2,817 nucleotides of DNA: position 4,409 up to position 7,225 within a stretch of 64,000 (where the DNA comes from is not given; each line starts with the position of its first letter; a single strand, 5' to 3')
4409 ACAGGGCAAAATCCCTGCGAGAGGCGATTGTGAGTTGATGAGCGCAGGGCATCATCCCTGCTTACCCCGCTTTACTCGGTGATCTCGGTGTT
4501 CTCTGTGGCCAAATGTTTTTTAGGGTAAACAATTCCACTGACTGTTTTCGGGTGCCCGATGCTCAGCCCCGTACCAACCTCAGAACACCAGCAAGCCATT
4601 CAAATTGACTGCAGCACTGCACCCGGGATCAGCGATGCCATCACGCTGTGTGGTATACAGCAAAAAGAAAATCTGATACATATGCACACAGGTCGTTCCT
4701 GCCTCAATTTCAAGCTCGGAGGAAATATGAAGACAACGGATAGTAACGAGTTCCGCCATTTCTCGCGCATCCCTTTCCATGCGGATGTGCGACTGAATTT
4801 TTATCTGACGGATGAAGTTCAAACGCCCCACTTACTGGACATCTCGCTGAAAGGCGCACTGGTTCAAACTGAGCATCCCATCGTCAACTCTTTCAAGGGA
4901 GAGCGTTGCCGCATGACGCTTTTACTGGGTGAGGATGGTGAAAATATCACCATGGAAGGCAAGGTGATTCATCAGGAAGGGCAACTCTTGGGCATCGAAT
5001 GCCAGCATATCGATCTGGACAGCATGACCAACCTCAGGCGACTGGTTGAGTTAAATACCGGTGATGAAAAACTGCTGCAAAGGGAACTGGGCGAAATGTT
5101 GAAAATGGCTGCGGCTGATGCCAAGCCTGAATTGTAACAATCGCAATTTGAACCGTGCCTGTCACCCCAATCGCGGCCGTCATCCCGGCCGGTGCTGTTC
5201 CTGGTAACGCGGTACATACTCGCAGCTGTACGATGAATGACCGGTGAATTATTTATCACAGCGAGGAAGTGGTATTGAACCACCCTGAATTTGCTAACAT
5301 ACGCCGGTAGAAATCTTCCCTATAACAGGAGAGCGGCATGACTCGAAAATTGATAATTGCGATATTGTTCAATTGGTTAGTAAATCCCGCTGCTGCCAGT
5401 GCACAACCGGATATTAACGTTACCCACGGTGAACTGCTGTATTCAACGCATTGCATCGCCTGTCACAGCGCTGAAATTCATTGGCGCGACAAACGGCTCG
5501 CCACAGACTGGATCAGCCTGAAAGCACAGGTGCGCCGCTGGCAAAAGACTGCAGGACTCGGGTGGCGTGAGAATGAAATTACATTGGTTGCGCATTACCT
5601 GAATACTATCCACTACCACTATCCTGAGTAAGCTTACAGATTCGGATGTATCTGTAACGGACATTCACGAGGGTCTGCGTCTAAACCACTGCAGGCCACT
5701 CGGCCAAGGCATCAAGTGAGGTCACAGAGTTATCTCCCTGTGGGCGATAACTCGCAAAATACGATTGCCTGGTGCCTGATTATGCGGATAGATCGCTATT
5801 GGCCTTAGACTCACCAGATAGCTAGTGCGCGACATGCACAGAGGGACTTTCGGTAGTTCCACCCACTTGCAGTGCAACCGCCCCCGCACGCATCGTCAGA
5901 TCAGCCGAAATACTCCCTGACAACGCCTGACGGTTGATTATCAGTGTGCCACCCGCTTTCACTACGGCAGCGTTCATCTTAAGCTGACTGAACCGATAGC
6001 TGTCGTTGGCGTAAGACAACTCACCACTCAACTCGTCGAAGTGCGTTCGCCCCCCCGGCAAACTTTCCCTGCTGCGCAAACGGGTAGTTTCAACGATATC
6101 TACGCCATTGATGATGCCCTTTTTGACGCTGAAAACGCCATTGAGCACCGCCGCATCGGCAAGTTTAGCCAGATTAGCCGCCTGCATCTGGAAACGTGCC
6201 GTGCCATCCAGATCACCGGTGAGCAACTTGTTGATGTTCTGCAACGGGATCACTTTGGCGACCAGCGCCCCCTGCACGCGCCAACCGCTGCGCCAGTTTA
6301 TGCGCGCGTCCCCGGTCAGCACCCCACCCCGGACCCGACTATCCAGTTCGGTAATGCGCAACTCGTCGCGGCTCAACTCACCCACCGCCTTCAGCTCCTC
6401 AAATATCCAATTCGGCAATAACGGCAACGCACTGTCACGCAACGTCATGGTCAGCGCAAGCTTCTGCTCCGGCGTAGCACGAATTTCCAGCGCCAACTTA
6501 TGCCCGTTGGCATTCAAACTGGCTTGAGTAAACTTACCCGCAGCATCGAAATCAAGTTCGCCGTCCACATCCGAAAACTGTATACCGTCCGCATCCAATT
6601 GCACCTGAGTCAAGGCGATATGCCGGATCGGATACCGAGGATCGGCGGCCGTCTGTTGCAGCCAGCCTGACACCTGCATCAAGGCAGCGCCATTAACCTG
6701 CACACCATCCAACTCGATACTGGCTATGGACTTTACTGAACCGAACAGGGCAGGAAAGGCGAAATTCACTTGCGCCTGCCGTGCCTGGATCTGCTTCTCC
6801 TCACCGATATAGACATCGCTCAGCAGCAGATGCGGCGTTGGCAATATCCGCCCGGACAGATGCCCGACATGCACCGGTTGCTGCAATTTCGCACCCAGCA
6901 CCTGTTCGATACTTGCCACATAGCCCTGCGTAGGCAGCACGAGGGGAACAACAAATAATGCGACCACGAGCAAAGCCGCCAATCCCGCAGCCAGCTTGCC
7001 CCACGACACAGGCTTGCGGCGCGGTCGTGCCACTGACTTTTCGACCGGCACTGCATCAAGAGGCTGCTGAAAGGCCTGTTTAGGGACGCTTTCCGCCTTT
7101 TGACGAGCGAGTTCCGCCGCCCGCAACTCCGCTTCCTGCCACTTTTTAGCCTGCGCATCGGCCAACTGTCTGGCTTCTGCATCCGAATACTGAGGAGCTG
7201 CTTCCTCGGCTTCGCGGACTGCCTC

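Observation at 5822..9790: Class III nucleotide cyclase fused through one TM helix to a complete AsmA-like envelope protein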

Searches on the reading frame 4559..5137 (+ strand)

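Call 13: search_protein_families(library=pfam, proteins=[window:4559-5137:+], max_evalue=10)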
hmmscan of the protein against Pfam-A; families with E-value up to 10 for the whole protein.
window:4559-5137:+ (192 aa): 1 family
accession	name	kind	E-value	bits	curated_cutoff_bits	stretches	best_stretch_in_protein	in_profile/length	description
PF07238.19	PilZ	-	1.6e-13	51.3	22.5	1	66-164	3-101/102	PilZ domain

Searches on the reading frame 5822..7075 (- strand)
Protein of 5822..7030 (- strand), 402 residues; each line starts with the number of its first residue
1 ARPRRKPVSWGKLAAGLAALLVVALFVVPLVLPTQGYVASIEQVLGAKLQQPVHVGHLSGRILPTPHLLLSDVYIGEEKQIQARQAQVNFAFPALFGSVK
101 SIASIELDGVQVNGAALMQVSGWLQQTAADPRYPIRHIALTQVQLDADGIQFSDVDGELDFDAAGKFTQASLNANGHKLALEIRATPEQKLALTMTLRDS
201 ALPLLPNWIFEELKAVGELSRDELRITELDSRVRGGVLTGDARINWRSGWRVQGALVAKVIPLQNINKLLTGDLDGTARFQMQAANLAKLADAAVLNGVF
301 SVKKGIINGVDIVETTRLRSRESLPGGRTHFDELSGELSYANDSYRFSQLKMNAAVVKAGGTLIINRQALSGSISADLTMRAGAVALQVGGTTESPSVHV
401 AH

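Call 13: search_protein_families(library=pfam, proteins=[window:5822-7030:-], max_evalue=10)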
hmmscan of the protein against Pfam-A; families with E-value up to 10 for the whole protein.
window:5822-7030:- (402 aa): 4 families
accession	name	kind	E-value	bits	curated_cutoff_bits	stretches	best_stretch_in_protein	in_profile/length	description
PF05170.20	AsmA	-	5.9e-06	25.8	29.8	1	17-172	12-185/607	AsmA family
PF13116.12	YhdP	-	3.7e-05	22.3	46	1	17-179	16-178/1224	YhdP protein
PF05359.17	DUF748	-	0.0021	16.6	50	1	9-113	13-118/1037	Domain of Unknown Function (DUF748)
PF04357.19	TamB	-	0.18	11.5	22.4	1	234-382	9-156/381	TamB, inner membrane protein subunit of TAM complex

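Call 29: predict_structure(alignment_id=A1)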
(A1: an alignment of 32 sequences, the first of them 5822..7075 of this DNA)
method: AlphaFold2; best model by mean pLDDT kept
length: 417 residues; sequences in the alignment: 32
mean_pLDDT: 82.5   pTM: 0.71
mean pLDDT of the five models: 82.5, 82.4, 81.7, 79.9, 74.0
residues with pLDDT >= 90: 164; 70-90: 186; 50-70: 36; < 50: 31
segments of 3 or more residues with pLDDT < 50: 1-5, 10-20, 43-47
pLDDT, mean of each block of 10 residues (from residue 1): 42 44 50 53 51 78 83 81 88 86 82 82 84 71 80 91 83 88 92 92 90 89 91 91 95 95 91 92 87 94 87 95 84 71 88 94 93 92 92 82 89 84
secondary structure, 60 per line:
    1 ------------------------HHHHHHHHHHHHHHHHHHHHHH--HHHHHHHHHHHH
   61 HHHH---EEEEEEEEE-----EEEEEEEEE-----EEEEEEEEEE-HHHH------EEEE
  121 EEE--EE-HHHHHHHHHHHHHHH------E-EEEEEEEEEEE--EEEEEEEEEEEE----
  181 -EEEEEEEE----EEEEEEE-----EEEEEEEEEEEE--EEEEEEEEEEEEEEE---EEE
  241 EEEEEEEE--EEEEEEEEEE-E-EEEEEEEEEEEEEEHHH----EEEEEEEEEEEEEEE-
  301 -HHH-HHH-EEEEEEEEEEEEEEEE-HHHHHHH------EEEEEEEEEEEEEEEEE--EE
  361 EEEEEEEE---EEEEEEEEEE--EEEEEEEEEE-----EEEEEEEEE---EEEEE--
elements in order: H25-46 H49-64 E68-76 E82-90 E96-105 H107-110 E117-123 H129-143 E152-162 E165-176 E182-189 E194-200 E206-217 E220-234 E238-248 E251-260 E264-277 E285-299 E310-325 H327-333 E340-356 E359-368 E372-381 E384-393 E399-407 E411-415

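Call 39: fold_search(model_id=the predicted structure, library=pdb)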
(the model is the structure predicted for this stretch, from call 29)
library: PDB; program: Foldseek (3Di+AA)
matches with E <= 10: 452; with E <= 0.001: 0
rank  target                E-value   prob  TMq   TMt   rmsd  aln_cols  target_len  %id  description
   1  6a9j_A                9.3e-03  0.98  0.18  0.22  10.6       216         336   10  Crystal structure of the PE-bound N-terminal domain of Atg2 (released 2019-03-20)
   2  6a9e_A                1.2e-02  0.99  0.16  0.20   6.7       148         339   10  Crystal structure of the N-terminal domain of Atg2 (released 2019-03-20)
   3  7nie_C                1.5e-02  0.57  0.17  0.22  24.6       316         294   12  putative glycerol kinase-like proteins anchored on an array of voltage dependent anion channels in the outer mitochond (released 2021-10-13)
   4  8qja_C                1.6e-02  0.08  0.11  0.06  24.2       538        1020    7  T6SS-linked Rhs repeat protein - Advenella mimigardefordensis VgrG-Rhs core (released 2024-09-25)
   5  5xdo_A                1.6e-02  0.63  0.17  0.23  24.6       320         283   11  Crystal structure of human voltage-dependent anion channel 1 (hVDAC1) in C222 space group (released 2017-06-28)
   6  4bum                  2.1e-02  0.38  0.15  0.20  21.4       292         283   12  Crystal structure of the Voltage Dependant Anion Channel 2 from zebrafish. (released 2014-03-26)
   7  9eih_E                2.7e-02  0.54  0.17  0.22  21.2       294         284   12  Import stalled PINK1 TOM complex (released 2025-03-12)
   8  6g6u_A                2.7e-02  0.47  0.16  0.22  24.6       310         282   11  The dynamic nature of the VDAC1 channels in bilayers: human VDAC1 at 2.7 Angstrom resolution (released 2019-04-10)
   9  8qja_A                2.9e-02  0.08  0.11  0.06  24.5       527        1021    7  T6SS-linked Rhs repeat protein - Advenella mimigardefordensis VgrG-Rhs core (released 2024-09-25)
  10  2fkj_A                3.2e-02  0.18  0.15  0.17  20.5       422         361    6  The crystal structure of engineered OspA (released 2006-11-21)
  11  7bwc_A                3.2e-02  0.08  0.11  0.10  23.6       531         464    7  Bombyx mori GH32 beta-fructofuranosidase BmSUC1 mutant D63A in complex with sucrose (released 2020-11-04)
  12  5xdn_B                3.7e-02  0.28  0.14  0.19  20.9       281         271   12  Crystal structure of human voltage-dependent anion channel 1 (hVDAC1) in P22121 space group (released 2017-06-28)
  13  5xdn_A                7.0e-02  0.28  0.16  0.21  21.8       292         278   13  Crystal structure of human voltage-dependent anion channel 1 (hVDAC1) in P22121 space group (released 2017-06-28)
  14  7kuh                  9.5e-02  0.25  0.16  0.21  21.2       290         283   12  MicroED structure of mVDAC (released 2020-12-23)
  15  8qja_D                1.1e-01  0.05  0.11  0.06  23.9       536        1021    7  T6SS-linked Rhs repeat protein - Advenella mimigardefordensis VgrG-Rhs core (released 2024-09-25)
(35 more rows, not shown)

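Call 76: search_protein_families(library=pfam, alignment_id=A7, max_evalue=0.001)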
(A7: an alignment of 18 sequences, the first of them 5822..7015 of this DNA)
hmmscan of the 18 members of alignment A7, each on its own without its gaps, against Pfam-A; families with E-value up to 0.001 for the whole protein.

A. member 1, window:5822-7015:- (397 aa): 2 families
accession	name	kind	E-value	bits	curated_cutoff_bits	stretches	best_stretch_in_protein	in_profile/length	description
PF05170.20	AsmA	-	5.3e-06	26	29.8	1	12-167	12-185/607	AsmA family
PF13116.12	YhdP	-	3.2e-05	22.5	46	1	12-231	16-224/1224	YhdP protein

B. families by the number of members that match (of 18 scanned): 3 families
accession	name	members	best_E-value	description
PF05170.20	AsmA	18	8.1e-13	AsmA family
PF13116.12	YhdP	16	2.1e-09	YhdP protein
PF05359.17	DUF748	4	6e-06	Domain of Unknown Function (DUF748)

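Call 80: find_related_loci(query=A9, collection=genome_contigs, flank=4500)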
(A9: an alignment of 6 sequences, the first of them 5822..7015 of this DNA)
Query A9 (397 aa) in genome_contigs; peptide patterns used: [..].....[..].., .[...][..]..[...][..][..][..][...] (x = any residue, [..] = any of these).
228 stretches matched a pattern; 101 encode a relative of the query (tblastn E <= 1e-3); the best 80 are kept; 80 distinct loci.
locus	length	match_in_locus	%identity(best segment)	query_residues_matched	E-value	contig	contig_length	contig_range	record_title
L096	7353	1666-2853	85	2-397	0e+0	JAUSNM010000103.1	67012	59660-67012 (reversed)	MAG: Gallionella sp. isolate E19_metabat.bin.65_sub E19_k141_83423, whole genome shotgun sequence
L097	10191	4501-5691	81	1-397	0e+0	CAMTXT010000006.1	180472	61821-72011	MAG: uncultured Nitrosomonadales bacterium isolate G02_MAG_00005 genome assembly, contig: G02_MAG_00005_000000000015, wh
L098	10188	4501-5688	72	1-394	0e+0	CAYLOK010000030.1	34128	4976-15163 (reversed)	MAG TPA_asm: uncultured Gallionella sp. isolate SRP062349_co1_24 genome assembly, contig: NODE_140_length_34128_cov_92.5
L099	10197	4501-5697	71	1-397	0e+0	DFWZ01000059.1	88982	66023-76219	MAG TPA_asm: Gallionella sp. UBA4121 UBA4121_contig_356, whole genome shotgun sequence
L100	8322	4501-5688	73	1-396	0e+0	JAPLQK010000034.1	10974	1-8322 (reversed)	MAG: Proteobacteria bacterium isolate LacPavin_0920_WC57_MAG_53_42 LacPavin_0920_WC57_scaffold_107236, whole genome shot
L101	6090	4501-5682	70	1-394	0e+0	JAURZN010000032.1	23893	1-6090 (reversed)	MAG: Gallionella sp. isolate E6_concoct.bin.175_sub E6_k141_435228, whole genome shotgun sequence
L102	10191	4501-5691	69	1-397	0e+0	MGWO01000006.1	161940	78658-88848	MAG: Gallionellales bacterium GWA2_54_124 GWA2_Gallionellales_54_124_14, whole genome shotgun sequence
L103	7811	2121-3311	70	1-397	2e-180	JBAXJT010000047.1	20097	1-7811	MAG: Nitrosomonadales bacterium isolate ELA382 MAG382_47, whole genome shotgun sequence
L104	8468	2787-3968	70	1-394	1e-178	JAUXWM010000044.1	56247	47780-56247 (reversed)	MAG: Gallionella sp. isolate C15_maxbin.107 C15_k141_196997, whole genome shotgun sequence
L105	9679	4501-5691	69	1-397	4e-178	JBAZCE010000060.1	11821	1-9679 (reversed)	MAG: Gallionella sp. isolate SO_2017_GW1_13 NODE_20228_length_11821_cov_0.736104_OW334_2017, whole genome shotgun sequen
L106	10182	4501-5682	69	1-394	2e-177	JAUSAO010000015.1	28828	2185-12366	MAG: Gallionella sp. isolate E6_maxbin.073_sub E6_k141_218577, whole genome shotgun sequence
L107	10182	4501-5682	68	1-394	4e-176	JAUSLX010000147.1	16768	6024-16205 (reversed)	MAG: Gallionella sp. isolate E19_concoct.bin.40 E19_k141_50975, whole genome shotgun sequence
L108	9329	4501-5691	65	1-395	1e-174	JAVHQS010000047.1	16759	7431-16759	MAG: Gallionella sp. isolate WB02no18_59_23 NODE_2028_length_16759_cov_12.987727, whole genome shotgun sequence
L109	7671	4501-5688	64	1-396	2e-172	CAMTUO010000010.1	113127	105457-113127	MAG: uncultured Gallionella sp. isolate G01_MAG_00005 genome assembly, contig: G01_MAG_00005_000000000023, whole genome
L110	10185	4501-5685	69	1-397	2e-171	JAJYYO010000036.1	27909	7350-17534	MAG: Proteobacteria bacterium isolate FK4.bin2 NODE_1664_length_27909_cov_10.248866, whole genome shotgun sequence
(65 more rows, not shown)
